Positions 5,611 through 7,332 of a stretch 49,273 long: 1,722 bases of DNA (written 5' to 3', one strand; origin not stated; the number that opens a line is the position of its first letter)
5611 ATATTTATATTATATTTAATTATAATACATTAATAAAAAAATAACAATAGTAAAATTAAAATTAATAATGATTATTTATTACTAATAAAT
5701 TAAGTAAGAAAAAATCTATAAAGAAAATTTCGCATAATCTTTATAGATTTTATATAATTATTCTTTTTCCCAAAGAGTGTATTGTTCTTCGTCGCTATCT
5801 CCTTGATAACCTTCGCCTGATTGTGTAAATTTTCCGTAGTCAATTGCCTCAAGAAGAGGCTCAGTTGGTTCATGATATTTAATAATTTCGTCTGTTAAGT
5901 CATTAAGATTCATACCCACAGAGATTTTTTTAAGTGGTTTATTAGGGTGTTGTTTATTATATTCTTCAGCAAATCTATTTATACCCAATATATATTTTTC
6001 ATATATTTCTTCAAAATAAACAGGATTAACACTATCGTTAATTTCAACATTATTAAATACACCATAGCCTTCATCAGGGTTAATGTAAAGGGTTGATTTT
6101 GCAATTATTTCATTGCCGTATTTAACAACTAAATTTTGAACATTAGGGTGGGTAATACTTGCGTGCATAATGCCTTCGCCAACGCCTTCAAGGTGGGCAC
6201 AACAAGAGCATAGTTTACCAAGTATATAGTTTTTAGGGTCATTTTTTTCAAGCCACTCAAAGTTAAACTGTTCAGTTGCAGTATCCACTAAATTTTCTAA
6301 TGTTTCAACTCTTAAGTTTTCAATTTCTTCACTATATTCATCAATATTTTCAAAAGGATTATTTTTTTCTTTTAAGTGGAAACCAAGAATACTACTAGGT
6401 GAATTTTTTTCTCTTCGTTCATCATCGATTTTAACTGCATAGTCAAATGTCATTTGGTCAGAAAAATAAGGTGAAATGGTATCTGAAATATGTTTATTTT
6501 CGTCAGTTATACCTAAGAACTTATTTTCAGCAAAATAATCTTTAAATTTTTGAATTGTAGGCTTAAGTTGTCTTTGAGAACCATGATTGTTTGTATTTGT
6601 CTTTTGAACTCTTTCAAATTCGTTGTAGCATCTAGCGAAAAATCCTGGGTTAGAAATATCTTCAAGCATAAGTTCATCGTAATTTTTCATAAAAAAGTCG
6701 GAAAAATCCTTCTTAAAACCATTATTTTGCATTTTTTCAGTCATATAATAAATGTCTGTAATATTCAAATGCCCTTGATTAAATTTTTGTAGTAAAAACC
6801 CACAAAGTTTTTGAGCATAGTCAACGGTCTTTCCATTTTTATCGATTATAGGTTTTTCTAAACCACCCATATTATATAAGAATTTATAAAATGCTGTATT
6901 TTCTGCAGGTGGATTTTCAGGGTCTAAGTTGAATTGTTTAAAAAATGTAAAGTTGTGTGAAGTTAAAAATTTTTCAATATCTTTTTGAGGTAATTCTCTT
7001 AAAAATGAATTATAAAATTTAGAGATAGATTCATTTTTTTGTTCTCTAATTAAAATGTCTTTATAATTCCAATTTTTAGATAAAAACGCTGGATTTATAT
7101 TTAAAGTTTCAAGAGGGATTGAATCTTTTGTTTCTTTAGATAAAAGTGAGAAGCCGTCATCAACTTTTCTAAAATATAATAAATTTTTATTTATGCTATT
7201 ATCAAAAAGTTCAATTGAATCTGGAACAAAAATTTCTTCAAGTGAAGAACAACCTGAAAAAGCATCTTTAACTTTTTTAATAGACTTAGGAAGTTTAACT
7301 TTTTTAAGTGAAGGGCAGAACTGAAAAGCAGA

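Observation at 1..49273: Eleven co-oriented paralogs of an 'LRR array + unknown conserved C-terminal domain' family occupy about 65% of the window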

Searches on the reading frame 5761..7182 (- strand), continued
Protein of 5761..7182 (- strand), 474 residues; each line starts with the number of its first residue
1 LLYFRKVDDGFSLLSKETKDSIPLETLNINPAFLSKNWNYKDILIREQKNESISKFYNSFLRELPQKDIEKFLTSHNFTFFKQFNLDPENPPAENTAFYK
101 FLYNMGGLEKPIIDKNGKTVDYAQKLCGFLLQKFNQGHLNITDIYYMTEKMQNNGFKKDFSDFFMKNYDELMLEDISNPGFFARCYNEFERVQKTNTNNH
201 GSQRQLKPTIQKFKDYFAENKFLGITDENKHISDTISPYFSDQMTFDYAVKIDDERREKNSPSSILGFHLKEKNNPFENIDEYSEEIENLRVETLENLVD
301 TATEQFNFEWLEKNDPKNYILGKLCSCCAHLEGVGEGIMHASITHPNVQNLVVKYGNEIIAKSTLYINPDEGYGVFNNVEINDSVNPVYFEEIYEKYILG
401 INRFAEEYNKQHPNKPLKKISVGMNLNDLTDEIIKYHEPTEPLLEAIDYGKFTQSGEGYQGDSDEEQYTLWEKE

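Call 72: search_dna_similar(query=P0230, collection=phages, mode=protein, max_evalue=1, max_rows=10)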
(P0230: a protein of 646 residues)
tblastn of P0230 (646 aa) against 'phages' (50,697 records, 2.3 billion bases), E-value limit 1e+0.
Records with a match: 41; places in all: 108; records where one place covers at least 80% of the query: 0.
Best place of each record, by identity: <60% 41.
By first word of the organism name: Bacteriophage 30; uncultured 2; Ruminococcus 2; Microcystis 2; Caudoviricetes 1; Lachnospiraceae 1; phage 1; Oscillospirales 1; Cyanophage 1.
By host as written in the record: - 33; Ruminococcus sp. 2; Microcystis aeruginosa 2; Bos mutus 1; Lachnospiraceae 1; Oscillospirales 1; Cyanobacteria 1.
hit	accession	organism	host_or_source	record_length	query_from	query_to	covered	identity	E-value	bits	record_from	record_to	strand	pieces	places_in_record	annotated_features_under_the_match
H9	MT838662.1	Bacteriophage sp.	human fecal samples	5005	25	273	39%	23.8%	3e-2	44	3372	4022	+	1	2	record has no annotation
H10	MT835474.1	Bacteriophage sp.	human fecal samples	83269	1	194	30%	25.1%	4e-5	53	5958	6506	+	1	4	record has no annotation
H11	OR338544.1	Caudoviricetes sp.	Bos mutus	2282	28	182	24%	30.6%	2e-13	80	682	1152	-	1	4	hypothetical protein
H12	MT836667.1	Bacteriophage sp.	human fecal samples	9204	10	155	23%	31.6%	8e-9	108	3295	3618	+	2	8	record has no annotation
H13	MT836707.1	Bacteriophage sp.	human fecal samples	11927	4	156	24%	29.9%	6e-11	72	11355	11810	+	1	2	record has no annotation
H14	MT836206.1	Bacteriophage sp.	human fecal samples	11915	28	181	24%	29.3%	2e-13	80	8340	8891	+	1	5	record has no annotation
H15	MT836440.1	Bacteriophage sp.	human fecal samples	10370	22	185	25%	27.1%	3e-10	115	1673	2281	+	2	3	record has no annotation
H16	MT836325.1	Bacteriophage sp.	human fecal samples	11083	24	165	22%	31.1%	3e-12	76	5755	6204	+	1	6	record has no annotation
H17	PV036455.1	Lachnospiraceae phage IMGVR 15430980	Lachnospiraceae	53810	9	155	23%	29.5%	7e-11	72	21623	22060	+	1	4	hypothetical protein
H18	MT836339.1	Bacteriophage sp.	human fecal samples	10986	23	162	22%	30.8%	7e-11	72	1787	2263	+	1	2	record has no annotation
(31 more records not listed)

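Call 73: search_protein_families(library=pfam, alignment_id=A2, max_evalue=0.1)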
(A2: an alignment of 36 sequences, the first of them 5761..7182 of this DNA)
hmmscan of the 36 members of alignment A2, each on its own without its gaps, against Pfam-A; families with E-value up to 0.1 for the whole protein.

A. member 1, window:5761-7182:- (474 aa): 0 families

B. families by the number of members that match (of 36 scanned): 21 families
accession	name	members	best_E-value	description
PF13306.12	LRR_5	20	2.9e-94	BspA type Leucine rich repeat region (6 copies)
PF13855.12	LRR_8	16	1.9e-18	Leucine rich repeat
PF23952.1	LRR_EndoS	7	7.9e-08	Endo-beta-N-acetylglucosaminidase EndoS LRR domain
PF22016.2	DUF6933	6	0.00035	Domain of unknown function (DUF6933)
PF12799.13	LRR_4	5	1.1e-05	Leucine Rich repeats (2 copies)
PF05725.18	FNIP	5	7.7e-05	FNIP Repeat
PF00913.24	Trypan_glycop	2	0.0016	Trypanosome variant surface glycoprotein (A-type)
PF05276.19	SH3BP5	2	0.0052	SH3 domain-binding protein 5 (SH3BP5)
PF17083.10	Swm2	2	0.035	Nucleolar protein Swm2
PF24164.1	TMP_N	1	0.00037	Tape measure protein N-terminal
PF08777.17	RRM_3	1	0.0054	RNA binding motif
PF23245.1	RRM_PARP14_2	1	0.0061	PARP14, second RRM domain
PF13118.11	DUF3972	1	0.0077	Protein of unknown function (DUF3972)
PF18334.7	XRN1_D2_D3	1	0.014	Exoribonuclease Xrn1 D2/D3 domain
PF11638.13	DnaA_N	1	0.019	DnaA N-terminal domain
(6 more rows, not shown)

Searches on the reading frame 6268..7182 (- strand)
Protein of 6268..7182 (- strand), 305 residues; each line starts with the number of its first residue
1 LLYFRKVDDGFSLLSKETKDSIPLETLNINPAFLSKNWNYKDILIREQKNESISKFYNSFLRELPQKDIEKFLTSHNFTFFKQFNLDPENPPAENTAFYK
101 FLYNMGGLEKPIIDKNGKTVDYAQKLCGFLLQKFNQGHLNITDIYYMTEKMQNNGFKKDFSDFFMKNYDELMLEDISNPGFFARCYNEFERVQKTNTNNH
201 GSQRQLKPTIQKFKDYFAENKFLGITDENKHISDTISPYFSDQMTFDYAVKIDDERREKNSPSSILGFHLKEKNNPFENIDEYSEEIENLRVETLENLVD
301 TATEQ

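Call 45: predict_structure(alignment_id=A3)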
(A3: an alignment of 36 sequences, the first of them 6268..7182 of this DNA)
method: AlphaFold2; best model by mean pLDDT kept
length: 305 residues; sequences in the alignment: 36
mean_pLDDT: 91.2   pTM: 0.76
mean pLDDT of the five models: 91.2, 91.0, 90.3, 89.6, 89.2
residues with pLDDT >= 90: 234; 70-90: 55; 50-70: 16; < 50: 0
segments of 3 or more residues with pLDDT < 50: none
pLDDT, mean of each block of 10 residues (from residue 1): 91 94 95 95 96 95 96 96 89 95 98 93 98 96 95 96 97 94 96 77 76 90 86 90 92 93 76 71 93 93 79
secondary structure, 60 per line:
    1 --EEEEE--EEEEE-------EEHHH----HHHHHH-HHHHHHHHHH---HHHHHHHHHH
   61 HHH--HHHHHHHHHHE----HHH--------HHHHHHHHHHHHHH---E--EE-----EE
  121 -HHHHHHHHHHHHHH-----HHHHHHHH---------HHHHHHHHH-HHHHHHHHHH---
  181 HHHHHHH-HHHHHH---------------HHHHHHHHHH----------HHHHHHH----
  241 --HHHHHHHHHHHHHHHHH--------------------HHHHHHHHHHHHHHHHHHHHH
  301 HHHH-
elements in order: E3-7 E10-14 H31-36 H38-47 H51-63 H66-75 H92-105 H122-135 H141-148 H158-166 H168-177 H181-187 H189-194 H210-219 H230-236 H243-259 H280-304

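Call 47: fold_search(model_id=the predicted structure, library=pdb)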
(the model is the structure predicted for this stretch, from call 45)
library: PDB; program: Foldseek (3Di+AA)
matches with E <= 10: 38; with E <= 0.001: 0
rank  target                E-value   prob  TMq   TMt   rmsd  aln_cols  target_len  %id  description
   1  7of3_G                8.3e-01  0.08  0.17  0.19  16.3       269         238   11  Structure of a human mitochondrial ribosome large subunit assembly intermediate in complex with MTERF4-NSUN4 (dataset2 (released 2021-05-19)
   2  6t4u                  1.1e+00  0.04  0.13  0.14  21.1       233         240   13  ROR(gamma)t ligand binding domain in complex with 20-alpha-hydroxycholesterol and allosteric ligand MRL871 (released 2020-11-18)
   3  7o9k_A2               1.3e+00  0.04  0.13  0.16  16.4       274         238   10  Human mitochondrial ribosome large subunit assembly intermediate with MTERF4-NSUN4, MRM2, MTG1, the MALSU module, GTP (released 2021-06-30)
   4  3tx7_B                1.7e+00  0.02  0.10  0.12  22.0       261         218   10  Crystal structure of LRH-1/beta-catenin complex (released 2011-12-14)
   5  4osv_A                2.9e+00  0.10  0.29  0.20  10.4       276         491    9  Crystal structure of the S505M mutant of TAL effector dHax3 (released 2014-05-28)
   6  5yd6_C                3.2e+00  0.04  0.15  0.19  16.8       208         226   12  Crystal structure of PG-bound Nurr1-LBD (released 2019-03-27)
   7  1pk5_B                3.2e+00  0.02  0.10  0.12  22.6       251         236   14  Crystal structure of the orphan nuclear receptor LRH-1 (released 2003-07-01)
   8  1yuc_B                4.0e+00  0.02  0.11  0.12  23.1       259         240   13  Human Nuclear Receptor Liver Receptor Homologue-1, LRH-1, Bound to Phospholipid and a Fragment of Human SHP (released 2005-03-01)
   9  2xv4                  4.2e+00  0.02  0.12  0.10  18.9       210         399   11  Structure of Human RPC62 (partial) (released 2011-03-02)
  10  4qm0_A                4.4e+00  0.01  0.10  0.13  24.4       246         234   12  Crystal structure of RORc in complex with a tertiary sulfonamide inverse agonist (released 2014-09-17)
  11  9khi_B                4.7e+00  0.03  0.19  0.11  18.4       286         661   11  Cryo-EM structure of heteromeric TRPC channel (released 2025-11-12)
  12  5yd6_A                5.0e+00  0.03  0.15  0.18  14.1       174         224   13  Crystal structure of PG-bound Nurr1-LBD (released 2019-03-27)
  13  7q5b_Z                5.0e+00  0.02  0.13  0.14  17.4       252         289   10  Cryo-EM structure of Ty3 retrotransposon targeting a TFIIIB-bound tRNA gene (released 2022-01-26)
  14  4hpz                  5.2e+00  0.07  0.28  0.22   9.7       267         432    8  Crystal structure of a TALE protein reveals an extended N-terminal DNA binding region (released 2012-12-05)
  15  9y49_AF               5.2e+00  0.02  0.14  0.18  12.9       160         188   14  Structure of tuco-tuco ribosome with P/E tRNA and eEF2 (rotated) (released 2026-02-18)
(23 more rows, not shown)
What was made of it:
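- Tried and rejected: Foldseek of the helical domain alone against the PDB gave nothing (best E 0.83; call 47).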
